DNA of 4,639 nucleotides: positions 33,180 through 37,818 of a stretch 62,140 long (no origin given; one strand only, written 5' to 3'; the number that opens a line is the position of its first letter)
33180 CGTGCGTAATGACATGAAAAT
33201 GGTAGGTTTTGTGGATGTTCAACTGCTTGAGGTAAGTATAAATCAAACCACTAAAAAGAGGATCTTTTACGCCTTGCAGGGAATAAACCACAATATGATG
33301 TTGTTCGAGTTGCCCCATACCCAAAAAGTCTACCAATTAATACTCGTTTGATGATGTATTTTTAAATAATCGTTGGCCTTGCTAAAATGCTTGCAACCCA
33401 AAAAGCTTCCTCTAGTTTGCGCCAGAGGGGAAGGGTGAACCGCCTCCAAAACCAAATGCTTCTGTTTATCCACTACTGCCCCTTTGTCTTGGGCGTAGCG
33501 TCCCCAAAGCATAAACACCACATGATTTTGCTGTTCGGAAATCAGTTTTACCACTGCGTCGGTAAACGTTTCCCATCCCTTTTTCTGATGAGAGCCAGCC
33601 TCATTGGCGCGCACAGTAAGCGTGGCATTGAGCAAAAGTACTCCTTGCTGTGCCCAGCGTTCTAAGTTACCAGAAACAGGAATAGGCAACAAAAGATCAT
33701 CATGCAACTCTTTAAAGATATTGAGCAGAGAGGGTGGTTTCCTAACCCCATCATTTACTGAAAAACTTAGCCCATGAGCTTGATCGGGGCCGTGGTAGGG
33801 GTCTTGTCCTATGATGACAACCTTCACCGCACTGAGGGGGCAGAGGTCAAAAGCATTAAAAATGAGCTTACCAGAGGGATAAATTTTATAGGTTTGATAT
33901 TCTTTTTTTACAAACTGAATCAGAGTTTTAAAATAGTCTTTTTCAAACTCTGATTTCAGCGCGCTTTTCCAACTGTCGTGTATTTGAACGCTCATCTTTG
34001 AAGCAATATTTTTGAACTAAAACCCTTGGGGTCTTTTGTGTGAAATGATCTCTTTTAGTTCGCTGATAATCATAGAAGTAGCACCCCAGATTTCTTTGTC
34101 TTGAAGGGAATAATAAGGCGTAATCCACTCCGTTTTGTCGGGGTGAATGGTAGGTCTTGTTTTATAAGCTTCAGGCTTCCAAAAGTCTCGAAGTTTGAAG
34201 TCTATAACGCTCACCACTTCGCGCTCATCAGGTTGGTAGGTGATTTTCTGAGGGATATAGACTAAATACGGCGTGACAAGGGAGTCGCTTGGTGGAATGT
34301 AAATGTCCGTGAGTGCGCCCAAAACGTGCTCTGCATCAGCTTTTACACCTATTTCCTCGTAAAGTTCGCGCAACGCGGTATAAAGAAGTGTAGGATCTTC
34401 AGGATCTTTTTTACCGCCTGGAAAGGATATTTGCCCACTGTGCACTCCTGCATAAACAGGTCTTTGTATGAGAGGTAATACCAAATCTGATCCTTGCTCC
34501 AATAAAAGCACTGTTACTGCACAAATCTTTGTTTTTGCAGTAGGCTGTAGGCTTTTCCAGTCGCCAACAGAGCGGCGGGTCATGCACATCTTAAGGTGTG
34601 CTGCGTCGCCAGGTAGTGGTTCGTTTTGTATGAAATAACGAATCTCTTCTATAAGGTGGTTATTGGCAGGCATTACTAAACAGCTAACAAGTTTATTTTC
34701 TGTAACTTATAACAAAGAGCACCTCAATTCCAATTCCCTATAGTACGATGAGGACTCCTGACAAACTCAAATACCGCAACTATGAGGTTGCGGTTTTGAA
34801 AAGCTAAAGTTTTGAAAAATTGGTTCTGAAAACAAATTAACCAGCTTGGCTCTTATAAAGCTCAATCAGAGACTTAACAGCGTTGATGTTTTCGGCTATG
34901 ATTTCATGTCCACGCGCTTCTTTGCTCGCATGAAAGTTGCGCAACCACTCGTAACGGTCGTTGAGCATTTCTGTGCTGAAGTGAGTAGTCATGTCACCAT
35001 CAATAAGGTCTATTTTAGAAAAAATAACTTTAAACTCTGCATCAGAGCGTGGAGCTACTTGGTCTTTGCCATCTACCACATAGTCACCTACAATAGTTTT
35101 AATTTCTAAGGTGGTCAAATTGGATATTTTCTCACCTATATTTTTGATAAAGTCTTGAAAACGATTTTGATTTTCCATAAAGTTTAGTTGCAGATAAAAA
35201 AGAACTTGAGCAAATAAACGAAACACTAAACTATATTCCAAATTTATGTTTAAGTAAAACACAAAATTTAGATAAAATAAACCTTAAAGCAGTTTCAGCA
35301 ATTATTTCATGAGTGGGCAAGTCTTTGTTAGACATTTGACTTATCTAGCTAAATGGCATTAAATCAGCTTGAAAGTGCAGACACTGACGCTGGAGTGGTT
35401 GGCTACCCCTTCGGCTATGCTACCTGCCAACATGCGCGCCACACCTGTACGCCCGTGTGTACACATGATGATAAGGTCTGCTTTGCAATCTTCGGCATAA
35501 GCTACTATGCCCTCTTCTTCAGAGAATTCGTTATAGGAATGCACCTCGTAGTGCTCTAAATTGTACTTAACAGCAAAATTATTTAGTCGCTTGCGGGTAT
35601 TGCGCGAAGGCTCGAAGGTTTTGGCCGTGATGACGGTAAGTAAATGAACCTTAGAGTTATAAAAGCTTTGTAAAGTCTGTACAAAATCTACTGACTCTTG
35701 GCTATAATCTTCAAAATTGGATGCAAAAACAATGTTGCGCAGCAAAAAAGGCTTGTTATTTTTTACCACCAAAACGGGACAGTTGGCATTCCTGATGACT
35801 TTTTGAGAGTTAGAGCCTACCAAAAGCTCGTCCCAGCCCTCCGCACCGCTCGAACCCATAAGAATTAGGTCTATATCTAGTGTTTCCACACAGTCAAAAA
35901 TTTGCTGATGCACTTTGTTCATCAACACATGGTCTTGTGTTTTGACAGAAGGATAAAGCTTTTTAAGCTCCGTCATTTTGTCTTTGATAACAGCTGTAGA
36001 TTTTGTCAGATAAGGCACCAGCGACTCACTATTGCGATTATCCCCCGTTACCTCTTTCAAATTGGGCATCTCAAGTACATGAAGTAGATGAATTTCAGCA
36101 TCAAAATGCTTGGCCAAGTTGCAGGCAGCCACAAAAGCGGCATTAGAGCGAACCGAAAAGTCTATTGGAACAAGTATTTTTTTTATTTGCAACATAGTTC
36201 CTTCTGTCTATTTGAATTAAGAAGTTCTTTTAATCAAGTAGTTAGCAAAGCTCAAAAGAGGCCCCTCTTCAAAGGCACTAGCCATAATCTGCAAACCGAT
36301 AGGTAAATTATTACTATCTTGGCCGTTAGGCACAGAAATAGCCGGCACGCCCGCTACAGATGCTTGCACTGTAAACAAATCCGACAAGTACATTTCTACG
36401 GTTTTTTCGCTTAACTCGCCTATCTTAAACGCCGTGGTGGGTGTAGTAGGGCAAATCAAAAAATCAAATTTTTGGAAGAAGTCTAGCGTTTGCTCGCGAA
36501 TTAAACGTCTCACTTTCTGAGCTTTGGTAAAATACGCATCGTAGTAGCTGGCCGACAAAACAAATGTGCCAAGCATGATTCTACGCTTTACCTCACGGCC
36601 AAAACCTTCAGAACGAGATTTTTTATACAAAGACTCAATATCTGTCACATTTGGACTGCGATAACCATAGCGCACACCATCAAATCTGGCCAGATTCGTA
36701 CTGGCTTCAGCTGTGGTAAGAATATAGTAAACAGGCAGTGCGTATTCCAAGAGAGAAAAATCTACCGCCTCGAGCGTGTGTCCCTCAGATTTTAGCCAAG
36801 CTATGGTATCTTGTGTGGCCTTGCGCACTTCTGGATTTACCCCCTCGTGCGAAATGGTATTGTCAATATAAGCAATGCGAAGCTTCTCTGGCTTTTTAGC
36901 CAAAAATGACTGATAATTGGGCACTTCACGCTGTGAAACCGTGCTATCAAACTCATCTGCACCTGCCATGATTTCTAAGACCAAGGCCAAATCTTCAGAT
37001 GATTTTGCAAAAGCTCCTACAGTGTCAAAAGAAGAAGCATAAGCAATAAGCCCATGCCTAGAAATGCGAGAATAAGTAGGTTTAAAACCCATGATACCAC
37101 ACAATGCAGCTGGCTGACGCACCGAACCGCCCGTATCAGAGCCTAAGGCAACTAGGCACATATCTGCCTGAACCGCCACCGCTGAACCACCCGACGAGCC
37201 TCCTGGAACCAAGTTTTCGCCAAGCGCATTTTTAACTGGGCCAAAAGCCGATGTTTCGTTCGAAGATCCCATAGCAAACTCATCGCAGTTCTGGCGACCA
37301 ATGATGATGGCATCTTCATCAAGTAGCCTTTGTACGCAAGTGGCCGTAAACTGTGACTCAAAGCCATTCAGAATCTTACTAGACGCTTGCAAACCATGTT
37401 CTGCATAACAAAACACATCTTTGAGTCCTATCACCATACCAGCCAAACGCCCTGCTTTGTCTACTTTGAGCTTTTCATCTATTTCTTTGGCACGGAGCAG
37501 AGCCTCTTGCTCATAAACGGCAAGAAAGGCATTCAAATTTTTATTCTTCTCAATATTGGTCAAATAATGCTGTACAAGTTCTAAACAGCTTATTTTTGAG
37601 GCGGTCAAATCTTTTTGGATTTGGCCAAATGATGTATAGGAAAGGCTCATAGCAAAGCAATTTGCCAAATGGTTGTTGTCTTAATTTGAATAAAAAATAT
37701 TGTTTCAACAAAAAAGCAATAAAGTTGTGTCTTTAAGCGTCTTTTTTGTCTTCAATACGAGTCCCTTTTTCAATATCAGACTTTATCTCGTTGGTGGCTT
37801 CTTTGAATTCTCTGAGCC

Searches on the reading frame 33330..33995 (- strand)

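Call 71: search_protein_families(library=pfam, proteins=[window:33330-33995:-], max_evalue=0.000001)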
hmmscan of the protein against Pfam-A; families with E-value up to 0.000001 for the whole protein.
window:33330-33995:- (221 aa): 1 family
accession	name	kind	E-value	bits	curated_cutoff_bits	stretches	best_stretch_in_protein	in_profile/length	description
PF03167.25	UDG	-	5.5e-18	65.8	24.3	1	50-212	2-141/141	Uracil DNA glycosylase superfamily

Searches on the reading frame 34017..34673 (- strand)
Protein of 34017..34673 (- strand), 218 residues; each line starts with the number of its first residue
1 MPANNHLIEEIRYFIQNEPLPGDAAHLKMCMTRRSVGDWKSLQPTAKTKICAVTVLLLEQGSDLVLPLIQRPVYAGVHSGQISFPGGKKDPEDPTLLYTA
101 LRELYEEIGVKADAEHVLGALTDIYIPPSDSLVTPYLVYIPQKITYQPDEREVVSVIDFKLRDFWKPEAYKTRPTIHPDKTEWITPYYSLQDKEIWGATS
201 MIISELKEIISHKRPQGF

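Call 71: search_protein_families(library=pfam, proteins=[window:34017-34673:-], max_evalue=0.000001)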
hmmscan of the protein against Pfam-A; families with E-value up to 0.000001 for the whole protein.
window:34017-34673:- (218 aa): 1 family
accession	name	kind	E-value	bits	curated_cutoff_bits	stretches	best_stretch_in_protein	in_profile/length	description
PF00293.34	NUDIX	-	8.5e-11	42.4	21.1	1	52-164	5-118/134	NUDIX domain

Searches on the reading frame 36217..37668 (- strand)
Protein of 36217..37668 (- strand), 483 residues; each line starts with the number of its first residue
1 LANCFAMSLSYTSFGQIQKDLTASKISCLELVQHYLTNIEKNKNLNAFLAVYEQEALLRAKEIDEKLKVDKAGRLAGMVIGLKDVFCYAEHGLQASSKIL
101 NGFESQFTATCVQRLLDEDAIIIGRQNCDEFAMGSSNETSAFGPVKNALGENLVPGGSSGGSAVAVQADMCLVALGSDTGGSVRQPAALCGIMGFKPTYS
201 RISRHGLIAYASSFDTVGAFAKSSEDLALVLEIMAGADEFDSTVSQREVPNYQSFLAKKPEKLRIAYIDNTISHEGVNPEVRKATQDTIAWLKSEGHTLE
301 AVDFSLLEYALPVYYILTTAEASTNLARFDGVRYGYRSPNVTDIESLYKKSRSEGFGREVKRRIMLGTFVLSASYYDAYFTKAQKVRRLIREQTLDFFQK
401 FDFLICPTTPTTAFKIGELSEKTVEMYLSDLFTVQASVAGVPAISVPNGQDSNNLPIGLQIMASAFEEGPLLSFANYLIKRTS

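Call 71: search_protein_families(library=pfam, proteins=[window:36217-37668:-], max_evalue=0.000001)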
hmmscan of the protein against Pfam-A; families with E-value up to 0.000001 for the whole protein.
window:36217-37668:- (483 aa): 1 family
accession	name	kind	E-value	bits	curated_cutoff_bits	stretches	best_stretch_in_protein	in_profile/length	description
PF01425.27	Amidase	-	2.7e-136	455.6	27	1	30-472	1-445/445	Amidase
